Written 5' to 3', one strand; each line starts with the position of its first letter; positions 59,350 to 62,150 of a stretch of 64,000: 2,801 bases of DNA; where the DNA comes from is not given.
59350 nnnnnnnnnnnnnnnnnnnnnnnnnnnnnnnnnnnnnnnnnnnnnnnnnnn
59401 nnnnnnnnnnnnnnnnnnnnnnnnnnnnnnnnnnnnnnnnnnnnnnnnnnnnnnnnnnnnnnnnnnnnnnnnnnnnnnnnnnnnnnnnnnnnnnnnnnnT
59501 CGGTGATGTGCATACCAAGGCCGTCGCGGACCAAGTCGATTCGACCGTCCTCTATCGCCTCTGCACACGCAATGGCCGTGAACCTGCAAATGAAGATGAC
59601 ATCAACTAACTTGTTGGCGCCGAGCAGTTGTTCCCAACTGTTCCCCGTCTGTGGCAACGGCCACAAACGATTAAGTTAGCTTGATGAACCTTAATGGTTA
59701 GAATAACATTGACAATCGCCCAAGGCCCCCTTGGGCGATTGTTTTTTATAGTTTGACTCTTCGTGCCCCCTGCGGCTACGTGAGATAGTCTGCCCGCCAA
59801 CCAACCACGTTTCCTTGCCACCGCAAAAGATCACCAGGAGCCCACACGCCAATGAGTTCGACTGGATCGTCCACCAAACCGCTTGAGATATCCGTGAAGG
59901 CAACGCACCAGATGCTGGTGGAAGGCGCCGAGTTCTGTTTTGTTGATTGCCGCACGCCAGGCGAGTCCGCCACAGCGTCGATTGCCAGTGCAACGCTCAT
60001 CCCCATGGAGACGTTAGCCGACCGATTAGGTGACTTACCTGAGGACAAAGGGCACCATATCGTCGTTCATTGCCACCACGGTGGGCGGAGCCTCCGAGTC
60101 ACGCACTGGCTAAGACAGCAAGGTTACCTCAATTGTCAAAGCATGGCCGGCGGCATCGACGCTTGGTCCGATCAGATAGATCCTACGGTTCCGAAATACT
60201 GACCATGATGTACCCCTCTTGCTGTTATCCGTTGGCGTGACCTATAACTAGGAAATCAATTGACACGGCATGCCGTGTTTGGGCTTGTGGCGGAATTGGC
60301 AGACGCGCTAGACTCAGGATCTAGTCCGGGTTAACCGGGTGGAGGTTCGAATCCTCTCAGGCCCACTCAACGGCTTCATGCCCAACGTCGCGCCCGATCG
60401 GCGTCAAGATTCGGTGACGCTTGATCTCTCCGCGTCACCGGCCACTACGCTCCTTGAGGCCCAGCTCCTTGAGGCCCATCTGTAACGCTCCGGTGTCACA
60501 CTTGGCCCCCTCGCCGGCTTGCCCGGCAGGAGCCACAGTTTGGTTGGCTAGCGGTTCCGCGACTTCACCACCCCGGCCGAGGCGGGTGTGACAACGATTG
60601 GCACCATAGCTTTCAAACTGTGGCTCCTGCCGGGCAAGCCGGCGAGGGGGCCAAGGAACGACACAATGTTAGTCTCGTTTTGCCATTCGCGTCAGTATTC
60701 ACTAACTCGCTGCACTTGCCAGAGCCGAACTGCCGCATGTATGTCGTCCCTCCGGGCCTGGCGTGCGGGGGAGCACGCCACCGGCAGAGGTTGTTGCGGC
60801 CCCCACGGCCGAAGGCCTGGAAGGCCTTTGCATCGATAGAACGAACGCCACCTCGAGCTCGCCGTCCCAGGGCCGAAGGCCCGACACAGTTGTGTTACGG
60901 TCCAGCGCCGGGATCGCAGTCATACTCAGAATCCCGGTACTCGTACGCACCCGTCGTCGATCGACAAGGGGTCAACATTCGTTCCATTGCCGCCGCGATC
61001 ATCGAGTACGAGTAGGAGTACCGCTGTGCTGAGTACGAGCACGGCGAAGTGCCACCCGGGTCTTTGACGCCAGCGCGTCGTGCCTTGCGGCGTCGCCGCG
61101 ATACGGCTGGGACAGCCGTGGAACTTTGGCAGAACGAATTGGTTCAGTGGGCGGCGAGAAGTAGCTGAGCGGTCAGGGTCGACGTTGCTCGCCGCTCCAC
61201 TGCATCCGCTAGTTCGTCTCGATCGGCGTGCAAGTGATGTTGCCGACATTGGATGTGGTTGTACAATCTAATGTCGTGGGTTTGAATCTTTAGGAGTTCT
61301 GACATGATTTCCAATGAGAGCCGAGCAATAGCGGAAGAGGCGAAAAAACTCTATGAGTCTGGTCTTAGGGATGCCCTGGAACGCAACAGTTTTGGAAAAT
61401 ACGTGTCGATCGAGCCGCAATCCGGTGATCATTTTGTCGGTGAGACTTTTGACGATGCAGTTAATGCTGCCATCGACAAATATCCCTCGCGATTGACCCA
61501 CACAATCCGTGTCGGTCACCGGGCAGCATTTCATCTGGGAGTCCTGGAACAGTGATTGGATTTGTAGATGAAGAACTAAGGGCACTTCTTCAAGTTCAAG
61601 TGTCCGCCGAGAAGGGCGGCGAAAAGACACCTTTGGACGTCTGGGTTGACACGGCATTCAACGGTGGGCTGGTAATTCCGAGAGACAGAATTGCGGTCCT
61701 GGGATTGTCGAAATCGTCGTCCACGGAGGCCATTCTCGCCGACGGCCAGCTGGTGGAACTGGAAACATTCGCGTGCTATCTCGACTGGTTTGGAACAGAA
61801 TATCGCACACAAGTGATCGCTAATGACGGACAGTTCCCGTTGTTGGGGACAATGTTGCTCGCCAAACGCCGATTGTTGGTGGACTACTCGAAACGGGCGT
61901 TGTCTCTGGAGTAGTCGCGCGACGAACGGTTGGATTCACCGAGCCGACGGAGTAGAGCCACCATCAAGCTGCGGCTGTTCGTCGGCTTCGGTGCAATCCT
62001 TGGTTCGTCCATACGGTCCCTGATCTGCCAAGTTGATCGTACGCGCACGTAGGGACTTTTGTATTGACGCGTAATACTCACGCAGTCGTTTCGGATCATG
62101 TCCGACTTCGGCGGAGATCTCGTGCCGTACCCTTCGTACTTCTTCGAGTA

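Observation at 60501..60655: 42-bp perfect inverted repeat (156-bp hairpin-capable element) next to tRNA-Leu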

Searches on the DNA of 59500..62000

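Call 6: search_rna_families(source=window, start=59500, end=62000, threshold=evalue, max_evalue=1)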
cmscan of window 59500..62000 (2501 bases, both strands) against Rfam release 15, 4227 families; matches with E-value up to 1: 5.
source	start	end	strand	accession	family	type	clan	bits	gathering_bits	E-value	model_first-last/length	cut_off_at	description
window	60281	60365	+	RF00005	tRNA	Gene; tRNA;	CL00001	55.7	29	1e-10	1-71/71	no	tRNA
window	60518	60638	+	RF00655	mir-28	Gene; miRNA;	CL00086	40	64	1.6e-05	1-78/78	no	mir-28 microRNA precursor family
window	60518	60638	-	RF00655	mir-28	Gene; miRNA;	CL00086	38.5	64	3.7e-05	1-78/78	no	mir-28 microRNA precursor family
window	60511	60645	+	RF03219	mir-602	Gene; miRNA;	-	28.5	90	0.017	1-85/85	no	mir-602 microRNA precursor family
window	60317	60364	+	RF01684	mascRNA-menRNA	Gene;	-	22.4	42.5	0.19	1-56/56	no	MALAT1-associated small cytoplasmic RNA/MEN beta RNA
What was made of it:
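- No Rfam family reaches its threshold; only spurious microRNA-hairpin hits appear (call 6).
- Tried and rejected: The mir-28 and mir-602 hits are generic hairpin matches far below their gathering scores (call 6).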

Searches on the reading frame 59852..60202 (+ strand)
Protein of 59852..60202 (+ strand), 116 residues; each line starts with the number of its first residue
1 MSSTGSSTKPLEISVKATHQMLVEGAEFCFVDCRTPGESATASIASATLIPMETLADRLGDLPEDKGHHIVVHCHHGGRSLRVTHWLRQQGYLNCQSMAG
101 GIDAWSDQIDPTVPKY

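Call 10: find_encoding_contigs(protein=window:59852-60202:+, flank=10000, max_places=10)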
Protein window:59852-60202:+ (116 aa): 8 contigs read that carry it; 8 places shown.
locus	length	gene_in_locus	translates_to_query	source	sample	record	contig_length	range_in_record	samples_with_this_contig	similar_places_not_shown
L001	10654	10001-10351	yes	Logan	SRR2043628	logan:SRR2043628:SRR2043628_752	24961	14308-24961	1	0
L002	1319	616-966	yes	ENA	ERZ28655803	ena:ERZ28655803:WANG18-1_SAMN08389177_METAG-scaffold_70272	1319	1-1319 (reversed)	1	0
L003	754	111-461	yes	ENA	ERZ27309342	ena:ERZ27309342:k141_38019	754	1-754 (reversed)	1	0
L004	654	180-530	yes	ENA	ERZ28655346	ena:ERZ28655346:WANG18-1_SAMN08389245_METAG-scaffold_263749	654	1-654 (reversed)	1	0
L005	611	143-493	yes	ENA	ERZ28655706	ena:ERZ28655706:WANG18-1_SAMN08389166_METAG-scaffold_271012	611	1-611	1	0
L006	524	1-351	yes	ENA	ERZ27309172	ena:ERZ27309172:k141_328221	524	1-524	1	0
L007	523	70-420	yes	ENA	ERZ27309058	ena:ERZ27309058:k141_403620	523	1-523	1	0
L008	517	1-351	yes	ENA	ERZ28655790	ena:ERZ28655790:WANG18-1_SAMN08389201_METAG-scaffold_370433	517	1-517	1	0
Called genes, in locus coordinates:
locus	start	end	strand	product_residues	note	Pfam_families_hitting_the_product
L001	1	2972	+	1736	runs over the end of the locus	PF17210:SdrD_B, PF17210:SdrD_B, PF13620:CarboxypepD_reg, PF17210:SdrD_B, PF17210:SdrD_B, PF17802:SpaA, PF17210:SdrD_B, PF17210:SdrD_B, +23 more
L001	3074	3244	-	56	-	-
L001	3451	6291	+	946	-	PF00690:Cation_ATPase_N, PF00122:E1-E2_ATPase, PF13246:Cation_ATPase, PF00702:Hydrolase, PF00689:Cation_ATPase_C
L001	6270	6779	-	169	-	-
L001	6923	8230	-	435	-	PF01743:PolyA_pol, PF12627:PolyA_pol_RNAbd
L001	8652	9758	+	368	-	PF07963:N_methyl, PF07596:SBP_bac_10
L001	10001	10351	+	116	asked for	PF00581:Rhodanese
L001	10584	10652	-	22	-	?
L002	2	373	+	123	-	?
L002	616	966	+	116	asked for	PF00581:Rhodanese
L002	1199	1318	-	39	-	?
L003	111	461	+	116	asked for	PF00581:Rhodanese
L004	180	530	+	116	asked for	PF00581:Rhodanese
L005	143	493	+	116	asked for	PF00581:Rhodanese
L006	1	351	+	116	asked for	PF00581:Rhodanese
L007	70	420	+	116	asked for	PF00581:Rhodanese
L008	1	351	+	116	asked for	PF00581:Rhodanese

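Call 24: search_protein_families(library=pfam, proteins=[window:59852-60202:+], max_evalue=0.01)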
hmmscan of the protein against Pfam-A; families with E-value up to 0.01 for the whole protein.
window:59852-60202:+ (116 aa): 1 family
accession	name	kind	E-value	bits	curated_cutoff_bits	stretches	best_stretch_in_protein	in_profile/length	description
PF00581.25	Rhodanese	-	1.1e-13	51.9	22.2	1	19-107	6-101/102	Rhodanese-like domain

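Call 73: find_homologous_proteins(query=window:59852-60202:+, max_evalue=1e-10)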
Query window:59852-60202:+ (116 aa): 2826 proteins with E <= 1e-10 among 2832 candidates; the best 120 are listed.
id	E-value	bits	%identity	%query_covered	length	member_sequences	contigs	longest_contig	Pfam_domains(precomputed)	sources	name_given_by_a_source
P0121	4.6e-74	264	100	100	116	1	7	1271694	PF00581.26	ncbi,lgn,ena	ncbi:MAG: rhodanese-like domain-containing protein [Pirellulaceae bacterium]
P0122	1.1e-38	150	60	92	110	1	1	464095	PF00581.26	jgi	jgi:rhodanese-related sulfurtransferase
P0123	1.5e-37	146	58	98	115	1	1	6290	PF00581.26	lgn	-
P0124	1.6e-37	146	63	92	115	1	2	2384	PF00581.26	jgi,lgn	-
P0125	1.2e-36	143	58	100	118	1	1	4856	PF00581.26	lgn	-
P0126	2.3e-36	142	58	96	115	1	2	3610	PF00581.26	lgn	-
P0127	2.8e-36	142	56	95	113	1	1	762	PF00581.26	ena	-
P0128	3.2e-36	142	59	95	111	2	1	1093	PF00581.26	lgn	-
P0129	5.3e-36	141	56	92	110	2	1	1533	PF00581.26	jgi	jgi:rhodanese-related sulfurtransferase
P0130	5.3e-36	141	57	92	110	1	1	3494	PF00581.26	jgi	jgi:rhodanese-related sulfurtransferase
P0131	5.7e-36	141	62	92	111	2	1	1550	PF00581.26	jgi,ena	jgi:rhodanese-related sulfurtransferase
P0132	6.7e-36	141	59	96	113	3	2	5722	PF00581.26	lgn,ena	-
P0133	7.8e-36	141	62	92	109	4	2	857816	PF00581.26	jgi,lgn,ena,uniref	uniref:Rhodanese n=1 Tax=Schlesneria paludicola TaxID=360056 RepID=A0A7C4LKP9_9PLAN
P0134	8.7e-36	141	60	92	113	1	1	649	PF00581.26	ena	-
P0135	1.1e-35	140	56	92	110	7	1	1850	PF00581.26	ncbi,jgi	jgi:rhodanese-related sulfurtransferase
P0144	3.7e-35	139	59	96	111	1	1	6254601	PF00581.26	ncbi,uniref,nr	ncbi:rhodanese-like domain-containing protein [Anatilimnocola floriformis]|uniref:rhodanese-like dom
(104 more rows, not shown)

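Call 75: find_encoding_contigs(protein=P0122, flank=4000, max_places=2)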
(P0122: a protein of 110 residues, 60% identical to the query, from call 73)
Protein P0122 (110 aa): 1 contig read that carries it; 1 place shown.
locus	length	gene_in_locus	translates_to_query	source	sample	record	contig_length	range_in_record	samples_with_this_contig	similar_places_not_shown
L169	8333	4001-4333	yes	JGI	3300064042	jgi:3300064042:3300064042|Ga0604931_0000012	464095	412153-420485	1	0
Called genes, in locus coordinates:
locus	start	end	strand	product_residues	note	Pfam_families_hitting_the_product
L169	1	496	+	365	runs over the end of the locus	PF07963:N_methyl (weak), PF07596:SBP_bac_10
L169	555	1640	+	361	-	PF07963:N_methyl (weak), PF07596:SBP_bac_10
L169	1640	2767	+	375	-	PF07596:SBP_bac_10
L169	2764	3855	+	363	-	PF07596:SBP_bac_10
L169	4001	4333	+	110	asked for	PF00581:Rhodanese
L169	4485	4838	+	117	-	PF07883:Cupin_2 (weak)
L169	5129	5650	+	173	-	-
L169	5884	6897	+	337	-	-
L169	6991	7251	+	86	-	PF01016:Ribosomal_L27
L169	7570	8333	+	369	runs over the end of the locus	PF01018:GTP1_OBG, PF01926:MMR_HSR1, PF02421:FeoB_N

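Call 76: find_encoding_contigs(protein=P0144, flank=4000, max_places=2)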
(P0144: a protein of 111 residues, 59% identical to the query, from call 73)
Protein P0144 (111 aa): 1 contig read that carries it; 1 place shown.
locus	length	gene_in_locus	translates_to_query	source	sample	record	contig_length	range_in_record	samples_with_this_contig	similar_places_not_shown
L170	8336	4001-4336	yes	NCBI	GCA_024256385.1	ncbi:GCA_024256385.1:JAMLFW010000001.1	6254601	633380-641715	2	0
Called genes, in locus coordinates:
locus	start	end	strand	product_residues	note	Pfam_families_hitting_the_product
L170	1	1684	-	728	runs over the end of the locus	PF02897:Peptidase_S9_N, PF00326:Peptidase_S9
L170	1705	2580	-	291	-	PF24684:Vgb_lyase (faint), PF08450:SGL, PF01731:Arylesterase (faint), PF10282:Lactonase (weak)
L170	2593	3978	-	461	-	PF01743:PolyA_pol, PF12627:PolyA_pol_RNAbd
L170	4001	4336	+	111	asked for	PF00581:Rhodanese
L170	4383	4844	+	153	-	PF14588:YjgF_endoribonc, PF01042:Ribonuc_L-PSP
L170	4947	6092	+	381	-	PF00953:Glycos_transf_4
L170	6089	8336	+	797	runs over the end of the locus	PF04932:Wzy_C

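Call 83: list_cluster_members(proteins=[P0001, P0005, P0008, P0009, P0010, P0011, P0012, P0006, P0007, P0121])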
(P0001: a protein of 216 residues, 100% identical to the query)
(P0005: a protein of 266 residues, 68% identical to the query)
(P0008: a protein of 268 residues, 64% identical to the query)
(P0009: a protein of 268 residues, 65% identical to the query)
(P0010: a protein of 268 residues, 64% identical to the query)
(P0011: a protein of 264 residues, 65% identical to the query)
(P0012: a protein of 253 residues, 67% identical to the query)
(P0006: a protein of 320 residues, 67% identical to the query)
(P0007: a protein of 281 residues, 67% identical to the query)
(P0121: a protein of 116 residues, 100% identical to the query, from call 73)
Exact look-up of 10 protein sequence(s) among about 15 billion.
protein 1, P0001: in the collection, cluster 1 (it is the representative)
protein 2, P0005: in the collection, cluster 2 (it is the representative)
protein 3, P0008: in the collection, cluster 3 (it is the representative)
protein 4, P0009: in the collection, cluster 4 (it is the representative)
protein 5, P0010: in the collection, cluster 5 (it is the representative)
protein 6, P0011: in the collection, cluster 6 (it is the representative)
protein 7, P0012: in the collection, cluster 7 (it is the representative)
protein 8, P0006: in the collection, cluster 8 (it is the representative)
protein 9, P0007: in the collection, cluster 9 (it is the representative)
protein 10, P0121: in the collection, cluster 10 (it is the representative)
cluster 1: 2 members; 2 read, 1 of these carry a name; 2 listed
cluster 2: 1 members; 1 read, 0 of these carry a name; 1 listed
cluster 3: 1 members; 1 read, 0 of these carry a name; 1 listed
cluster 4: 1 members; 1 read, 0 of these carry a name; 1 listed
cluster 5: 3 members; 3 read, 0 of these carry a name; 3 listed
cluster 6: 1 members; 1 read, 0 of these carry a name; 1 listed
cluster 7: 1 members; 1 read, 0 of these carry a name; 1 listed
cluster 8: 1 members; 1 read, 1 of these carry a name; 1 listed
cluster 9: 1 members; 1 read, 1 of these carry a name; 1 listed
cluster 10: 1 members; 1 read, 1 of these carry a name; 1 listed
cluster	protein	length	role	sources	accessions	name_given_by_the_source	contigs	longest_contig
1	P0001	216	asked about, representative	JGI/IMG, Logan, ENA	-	-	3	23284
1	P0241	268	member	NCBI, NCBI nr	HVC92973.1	MAG TPA: transposase [Pirellulales bacterium] | transposase [Pirellulales bacterium]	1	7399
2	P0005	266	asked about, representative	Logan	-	-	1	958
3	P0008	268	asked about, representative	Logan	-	-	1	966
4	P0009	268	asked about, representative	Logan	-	-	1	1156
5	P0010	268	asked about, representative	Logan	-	-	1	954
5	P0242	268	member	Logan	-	-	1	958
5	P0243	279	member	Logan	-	-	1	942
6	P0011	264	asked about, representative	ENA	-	-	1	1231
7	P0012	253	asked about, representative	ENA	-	-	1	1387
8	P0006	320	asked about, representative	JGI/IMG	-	REP element-mobilizing transposase RayT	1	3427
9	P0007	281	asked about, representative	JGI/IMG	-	REP element-mobilizing transposase RayT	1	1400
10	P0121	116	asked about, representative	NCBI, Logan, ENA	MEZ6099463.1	MAG: rhodanese-like domain-containing protein [Pirellulaceae bacterium]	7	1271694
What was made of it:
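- Tried and rejected: Cluster look-up gave no sample names (call 83).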

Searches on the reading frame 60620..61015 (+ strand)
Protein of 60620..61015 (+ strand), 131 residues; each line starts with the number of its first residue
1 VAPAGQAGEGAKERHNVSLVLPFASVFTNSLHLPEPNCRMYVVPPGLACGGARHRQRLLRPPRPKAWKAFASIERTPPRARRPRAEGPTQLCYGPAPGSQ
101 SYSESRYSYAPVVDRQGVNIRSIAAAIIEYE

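Call 24: search_protein_families(library=pfam, proteins=[window:60620-61015:+], max_evalue=0.01)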
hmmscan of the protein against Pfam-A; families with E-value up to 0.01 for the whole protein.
window:60620-61015:+ (131 aa): 0 families
